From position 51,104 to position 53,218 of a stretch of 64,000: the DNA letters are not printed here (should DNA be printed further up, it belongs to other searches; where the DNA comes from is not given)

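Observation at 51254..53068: A single 604-aa ORF fuses a TetR-family DNA-binding regulator to a complete Rieske oxygenase alpha subunit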

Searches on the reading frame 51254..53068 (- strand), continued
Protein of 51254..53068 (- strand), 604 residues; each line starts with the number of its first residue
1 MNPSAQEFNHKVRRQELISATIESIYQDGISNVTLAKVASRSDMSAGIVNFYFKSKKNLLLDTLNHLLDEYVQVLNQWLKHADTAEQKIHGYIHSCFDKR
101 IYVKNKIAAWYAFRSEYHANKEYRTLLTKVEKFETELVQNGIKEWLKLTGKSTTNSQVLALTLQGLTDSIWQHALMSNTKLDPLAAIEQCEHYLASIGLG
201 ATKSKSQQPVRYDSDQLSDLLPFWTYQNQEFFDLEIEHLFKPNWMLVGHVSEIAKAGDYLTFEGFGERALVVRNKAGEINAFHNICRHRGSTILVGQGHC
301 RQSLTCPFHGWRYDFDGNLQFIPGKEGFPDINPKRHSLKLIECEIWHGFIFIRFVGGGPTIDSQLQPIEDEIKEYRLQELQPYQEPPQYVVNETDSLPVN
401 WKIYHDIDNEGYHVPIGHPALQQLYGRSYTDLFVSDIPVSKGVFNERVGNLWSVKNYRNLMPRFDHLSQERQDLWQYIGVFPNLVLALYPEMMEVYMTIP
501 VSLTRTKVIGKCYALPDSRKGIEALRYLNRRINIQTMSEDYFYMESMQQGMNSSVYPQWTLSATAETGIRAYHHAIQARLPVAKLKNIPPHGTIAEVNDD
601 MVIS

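Call 48: find_encoding_contigs(protein=P0034, flank=10000, max_places=2)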
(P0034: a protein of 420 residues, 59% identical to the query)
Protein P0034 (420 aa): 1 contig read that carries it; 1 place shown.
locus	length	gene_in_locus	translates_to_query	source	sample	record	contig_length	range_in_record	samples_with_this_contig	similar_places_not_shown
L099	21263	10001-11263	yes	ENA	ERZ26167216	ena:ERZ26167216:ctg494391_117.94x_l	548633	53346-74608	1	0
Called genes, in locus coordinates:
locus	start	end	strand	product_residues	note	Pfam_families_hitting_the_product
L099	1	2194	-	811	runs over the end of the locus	PF01266:DAO, PF13738:Pyr_redox_3 (faint), PF16350:FAO_M, PF01571:GCV_T, PF08669:GCV_T_C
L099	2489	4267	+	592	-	PF20423:AceK_regulatory, PF06315:AceK_kinase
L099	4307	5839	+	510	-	PF06253:MTTB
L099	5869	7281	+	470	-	PF00202:Aminotran_3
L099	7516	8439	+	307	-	PF00440:TetR_N, PF13977:TetR_C_6 (weak)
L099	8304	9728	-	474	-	PF05598:DUF772 (weak), PF01609:DDE_Tnp_1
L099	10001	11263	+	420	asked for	PF00355:Rieske, PF00848:Ring_hydroxyl_A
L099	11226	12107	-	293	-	PF00528:BPD_transp_1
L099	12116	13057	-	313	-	PF00528:BPD_transp_1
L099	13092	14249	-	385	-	PF00005:ABC_tran, PF08402:TOBE_2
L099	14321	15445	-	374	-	PF01547:SBP_bac_1, PF13416:SBP_bac_8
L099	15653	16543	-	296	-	PF00892:EamA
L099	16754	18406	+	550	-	PF02776:TPP_enzyme_N, PF00205:TPP_enzyme_M, PF02775:TPP_enzyme_C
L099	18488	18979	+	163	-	-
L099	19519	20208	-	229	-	PF00702:Hydrolase, PF13419:HAD_2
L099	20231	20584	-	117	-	PF13622:4HBT_3 (weak), PF03061:4HBT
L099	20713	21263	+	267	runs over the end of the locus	PF00378:ECH_1, PF16113:ECH_2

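Call 49: search_protein_families(library=ncbifam, proteins=[L016:8677-9918:-], max_evalue=1e-20)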
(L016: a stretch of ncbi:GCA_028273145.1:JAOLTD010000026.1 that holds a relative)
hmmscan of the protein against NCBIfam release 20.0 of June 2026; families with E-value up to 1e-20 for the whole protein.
L016:8677-9918:- (413 aa): 0 families

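Call 51: fold_search(model_id=the predicted structure, library=pdb)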
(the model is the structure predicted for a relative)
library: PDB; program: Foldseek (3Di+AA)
matches with E <= 10: 1497; with E <= 0.001: 587
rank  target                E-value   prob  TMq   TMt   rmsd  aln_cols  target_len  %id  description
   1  6zgp_G                7.3e-24  1.00  0.51  0.83   4.9       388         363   21  Crystal structure of the quaternary ammonium Rieske monooxygenase CntA in complex with inhibitor MMV12 (MMV020670) (released 2020-11-18)
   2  6zgp_H                5.8e-23  1.00  0.51  0.83   4.5       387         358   21  Crystal structure of the quaternary ammonium Rieske monooxygenase CntA in complex with inhibitor MMV12 (MMV020670) (released 2020-11-18)
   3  6y9d_A                6.7e-23  1.00  0.49  0.82   4.8       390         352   21  Crystal structure of the quaternary ammonium Rieske monooxygenase CntA in complex with substrate L-Carnitine (released 2020-11-18)
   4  6zgp_B                8.1e-23  1.00  0.51  0.84   4.5       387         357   21  Crystal structure of the quaternary ammonium Rieske monooxygenase CntA in complex with inhibitor MMV12 (MMV020670) (released 2020-11-18)
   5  6y9c                  1.1e-22  1.00  0.51  0.82   4.7       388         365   21  The structure of a quaternary ammonium Rieske monooxygenase reveals insights into carnitine oxidation by gut microbiota  (released 2021-03-31)
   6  4qur                  1.4e-22  1.00  0.52  0.75   4.8       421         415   22  Crystal Structure of stachydrine demethylase in complex with cyanide, oxygen, and N-methyl proline in a new orientation (released 2015-07-15)
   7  6zgp_F                1.7e-22  1.00  0.51  0.83   4.6       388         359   21  Crystal structure of the quaternary ammonium Rieske monooxygenase CntA in complex with inhibitor MMV12 (MMV020670) (released 2020-11-18)
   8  6zgp_K                1.9e-22  1.00  0.51  0.83   4.5       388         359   21  Crystal structure of the quaternary ammonium Rieske monooxygenase CntA in complex with inhibitor MMV12 (MMV020670) (released 2020-11-18)
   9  6zgp_C                1.9e-22  1.00  0.50  0.83   4.5       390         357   21  Crystal structure of the quaternary ammonium Rieske monooxygenase CntA in complex with inhibitor MMV12 (MMV020670) (released 2020-11-18)
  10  6zgp_I                2.0e-22  1.00  0.50  0.83   4.5       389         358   21  Crystal structure of the quaternary ammonium Rieske monooxygenase CntA in complex with inhibitor MMV12 (MMV020670) (released 2020-11-18)
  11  6zgp_A                2.1e-22  1.00  0.51  0.83   4.7       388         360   21  Crystal structure of the quaternary ammonium Rieske monooxygenase CntA in complex with inhibitor MMV12 (MMV020670) (released 2020-11-18)
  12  4qup                  2.8e-22  1.00  0.53  0.75   4.8       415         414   22  Crystal structure of stachydrine demethylase with N-methyl proline from low X-ray dose composite datasets (released 2015-07-15)
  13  3vca                  4.8e-22  1.00  0.53  0.79   4.6       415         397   23  Quaternary Ammonium Oxidative Demethylation: X-ray Crystallographic, Resonance Raman and UV-visible Spectroscopic Analys (released 2012-02-08)
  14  6y8j                  5.8e-22  1.00  0.48  0.82   5.1       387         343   21  Crystal structure of the apo form of a quaternary ammonium Rieske monooxygenase CntA (released 2020-11-18)
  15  6y8s                  7.8e-22  1.00  0.49  0.82   4.5       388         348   21  Crystal structure of the quaternary ammonium Rieske monooxygenase CntA in complex with substrate gamma-butyrobetaine (released 2020-11-18)
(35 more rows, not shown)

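Call 58: search_protein_families(library=pfam, proteins=[L051:5353-6981:-, L091:6714-8378:-, L050:6668-10345:+, L055:8555-10279:+, L015:7332-8633:+, L015:3703-4707:+, L015:4796-5845:+], max_evalue=0.001)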
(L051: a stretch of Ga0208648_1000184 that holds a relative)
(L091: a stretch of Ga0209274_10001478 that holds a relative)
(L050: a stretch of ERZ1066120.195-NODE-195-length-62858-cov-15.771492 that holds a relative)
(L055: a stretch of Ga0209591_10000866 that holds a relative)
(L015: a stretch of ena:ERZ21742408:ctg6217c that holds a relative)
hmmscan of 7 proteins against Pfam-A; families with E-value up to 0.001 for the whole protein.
L051:5353-6981:- (542 aa): 13 families
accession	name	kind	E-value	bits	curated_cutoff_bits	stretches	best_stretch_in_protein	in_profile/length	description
PF13847.12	Methyltransf_31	-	2e-22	79.9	27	1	90-197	3-112/145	Methyltransferase domain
PF08241.18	Methyltransf_11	-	3.6e-21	76.1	21.2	1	95-193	1-94/95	Methyltransferase domain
PF13649.12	Methyltransf_25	-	9.9e-21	74.7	27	1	94-190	1-97/97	Methyltransferase domain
PF13977.11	TetR_C_6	-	2.1e-16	60.6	27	1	413-523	1-112/115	BetI-type transcriptional repressor, C-terminal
PF13489.12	Methyltransf_23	-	1.5e-13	51.3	27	1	81-238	14-160/164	Methyltransferase domain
PF08242.18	Methyltransf_12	-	2.1e-13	51.2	30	1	95-191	1-97/98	Methyltransferase domain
PF01209.24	Ubie_methyltran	-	5.5e-13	49.2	20.1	1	90-193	47-150/233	ubiE/COQ5 methyltransferase family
PF00440.29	TetR_N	-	3.3e-09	36.8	24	1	345-389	2-46/47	Bacterial regulatory proteins, tetR family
PF00891.24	Methyltransf_2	-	4.5e-05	23.3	22.3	1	81-154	52-126/210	O-methyltransferase domain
PF05175.20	MTS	-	7.6e-05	22.9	23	1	84-147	24-87/170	Methyltransferase small domain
PF02353.26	CMAS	-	8.4e-05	22.4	27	1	80-206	51-176/273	Mycolic acid cyclopropane synthetase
PF02390.23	Methyltransf_4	-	0.00011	22.2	24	1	94-139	5-50/173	Putative methyltransferase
PF07021.18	MetW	-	0.00079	19.5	21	0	83-186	6-102/193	Methionine biosynthesis protein MetW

L091:6714-8378:- (554 aa): 3 families
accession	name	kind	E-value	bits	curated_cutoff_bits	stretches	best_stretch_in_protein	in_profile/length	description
PF13977.11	TetR_C_6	-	2.2e-13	50.8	27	1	97-211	1-114/115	BetI-type transcriptional repressor, C-terminal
PF00355.32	Rieske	-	3.7e-09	36.8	20.3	1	259-335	1-75/88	Rieske [2Fe-2S] domain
PF00440.29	TetR_N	-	0.00038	20.6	24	1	30-73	3-46/47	Bacterial regulatory proteins, tetR family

L050:6668-10345:+ (1225 aa): 2 families
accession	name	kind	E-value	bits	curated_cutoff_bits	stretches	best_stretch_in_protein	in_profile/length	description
PF00848.25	Ring_hydroxyl_A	-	1.6e-27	97.2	24.9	1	1005-1196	6-206/208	Ring hydroxylating alpha subunit (catalytic domain)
PF00355.32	Rieske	-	5.3e-18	65.1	20.3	1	862-943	1-79/88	Rieske [2Fe-2S] domain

L055:8555-10279:+ (574 aa): 2 families
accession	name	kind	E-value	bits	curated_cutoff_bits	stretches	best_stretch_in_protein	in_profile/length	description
PF00848.25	Ring_hydroxyl_A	-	4.3e-27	95.8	24.9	1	358-544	10-205/208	Ring hydroxylating alpha subunit (catalytic domain)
PF00355.32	Rieske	-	1.3e-17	63.9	20.3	1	211-290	1-77/88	Rieske [2Fe-2S] domain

L015:7332-8633:+ (433 aa): 0 families

L015:3703-4707:+ (334 aa): 0 families

L015:4796-5845:+ (349 aa): 0 families

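Call 62: list_cluster_members(proteins=[P0001, P0004, P0006, P0023, P0058])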
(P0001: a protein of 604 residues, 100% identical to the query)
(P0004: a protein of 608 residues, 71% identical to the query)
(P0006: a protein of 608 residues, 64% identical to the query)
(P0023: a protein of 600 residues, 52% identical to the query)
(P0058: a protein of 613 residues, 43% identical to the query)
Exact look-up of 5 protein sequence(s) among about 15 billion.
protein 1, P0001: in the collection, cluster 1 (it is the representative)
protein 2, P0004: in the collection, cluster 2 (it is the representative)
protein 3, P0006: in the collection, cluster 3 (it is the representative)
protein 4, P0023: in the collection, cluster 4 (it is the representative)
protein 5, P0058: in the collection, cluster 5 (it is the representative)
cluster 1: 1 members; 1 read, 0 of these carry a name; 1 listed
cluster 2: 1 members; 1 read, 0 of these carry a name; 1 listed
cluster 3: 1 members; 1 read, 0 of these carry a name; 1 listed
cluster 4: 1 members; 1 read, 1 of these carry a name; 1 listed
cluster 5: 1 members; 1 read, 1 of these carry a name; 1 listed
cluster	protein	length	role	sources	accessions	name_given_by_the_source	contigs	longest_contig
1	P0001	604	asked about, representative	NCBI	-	-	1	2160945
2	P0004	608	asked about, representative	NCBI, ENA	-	-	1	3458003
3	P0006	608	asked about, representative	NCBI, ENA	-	-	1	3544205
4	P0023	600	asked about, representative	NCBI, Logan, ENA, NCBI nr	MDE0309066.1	MAG: transcriptional regulator BetI [Acidiferrobacterales bacterium] | transcriptional regulator BetI [Acidiferrobacterales bacterium]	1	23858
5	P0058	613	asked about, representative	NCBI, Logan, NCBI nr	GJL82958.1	MAG: hypothetical protein DHS20C01_25920 [marine bacterium B5-7]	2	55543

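Call 67: find_encoding_contigs(protein=P0002, flank=8000, max_places=1)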
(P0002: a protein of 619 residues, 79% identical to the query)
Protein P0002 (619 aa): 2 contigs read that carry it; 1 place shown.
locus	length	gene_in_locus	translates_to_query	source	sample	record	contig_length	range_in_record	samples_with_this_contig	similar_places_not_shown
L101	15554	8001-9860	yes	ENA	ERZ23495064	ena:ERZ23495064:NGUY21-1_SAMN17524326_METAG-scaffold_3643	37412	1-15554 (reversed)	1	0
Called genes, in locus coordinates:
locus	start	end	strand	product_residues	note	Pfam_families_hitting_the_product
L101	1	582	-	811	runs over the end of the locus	PF01266:DAO, PF13738:Pyr_redox_3 (faint), PF16350:FAO_M, PF01571:GCV_T, PF08669:GCV_T_C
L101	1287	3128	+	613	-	PF20423:AceK_regulatory, PF06315:AceK_kinase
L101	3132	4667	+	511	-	PF06253:MTTB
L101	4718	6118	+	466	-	PF00202:Aminotran_3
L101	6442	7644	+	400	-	PF00557:Peptidase_M24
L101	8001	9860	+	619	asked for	PF00440:TetR_N (weak), PF00355:Rieske, PF00848:Ring_hydroxyl_A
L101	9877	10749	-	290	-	PF00528:BPD_transp_1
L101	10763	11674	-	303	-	PF00528:BPD_transp_1 (weak)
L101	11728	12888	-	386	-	PF00005:ABC_tran, PF08402:TOBE_2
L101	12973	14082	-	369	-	PF01547:SBP_bac_1, PF13416:SBP_bac_8, PF13343:SBP_bac_6 (weak)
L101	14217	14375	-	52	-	-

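Call 68: find_encoding_contigs(protein=P0003, flank=8000, max_places=1)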
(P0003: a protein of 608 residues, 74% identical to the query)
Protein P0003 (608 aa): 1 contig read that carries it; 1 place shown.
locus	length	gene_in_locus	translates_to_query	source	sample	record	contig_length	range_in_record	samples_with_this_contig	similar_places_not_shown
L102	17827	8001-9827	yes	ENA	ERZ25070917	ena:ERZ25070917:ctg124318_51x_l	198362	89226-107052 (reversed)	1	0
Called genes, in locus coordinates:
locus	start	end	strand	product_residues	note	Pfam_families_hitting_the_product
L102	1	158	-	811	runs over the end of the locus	PF01266:DAO, PF13738:Pyr_redox_3 (faint), PF16350:FAO_M, PF01571:GCV_T, PF08669:GCV_T_C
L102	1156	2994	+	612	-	PF20423:AceK_regulatory, PF06315:AceK_kinase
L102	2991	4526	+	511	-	PF06253:MTTB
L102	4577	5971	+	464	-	PF00202:Aminotran_3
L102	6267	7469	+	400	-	PF01321:Creatinase_N (faint), PF00557:Peptidase_M24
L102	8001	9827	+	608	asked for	PF00440:TetR_N, PF00355:Rieske, PF00848:Ring_hydroxyl_A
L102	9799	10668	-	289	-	PF00528:BPD_transp_1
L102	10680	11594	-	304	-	PF00528:BPD_transp_1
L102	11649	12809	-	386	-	PF00005:ABC_tran, PF08402:TOBE_2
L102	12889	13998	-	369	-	PF01547:SBP_bac_1, PF13416:SBP_bac_8, PF13343:SBP_bac_6 (weak)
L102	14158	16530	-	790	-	PF01266:DAO, PF16350:FAO_M (weak), PF01571:GCV_T, PF08669:GCV_T_C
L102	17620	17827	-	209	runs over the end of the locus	PF12766:Pyridox_oxase_2, PF01243:PNPOx_N, PF10590:PNP_phzG_C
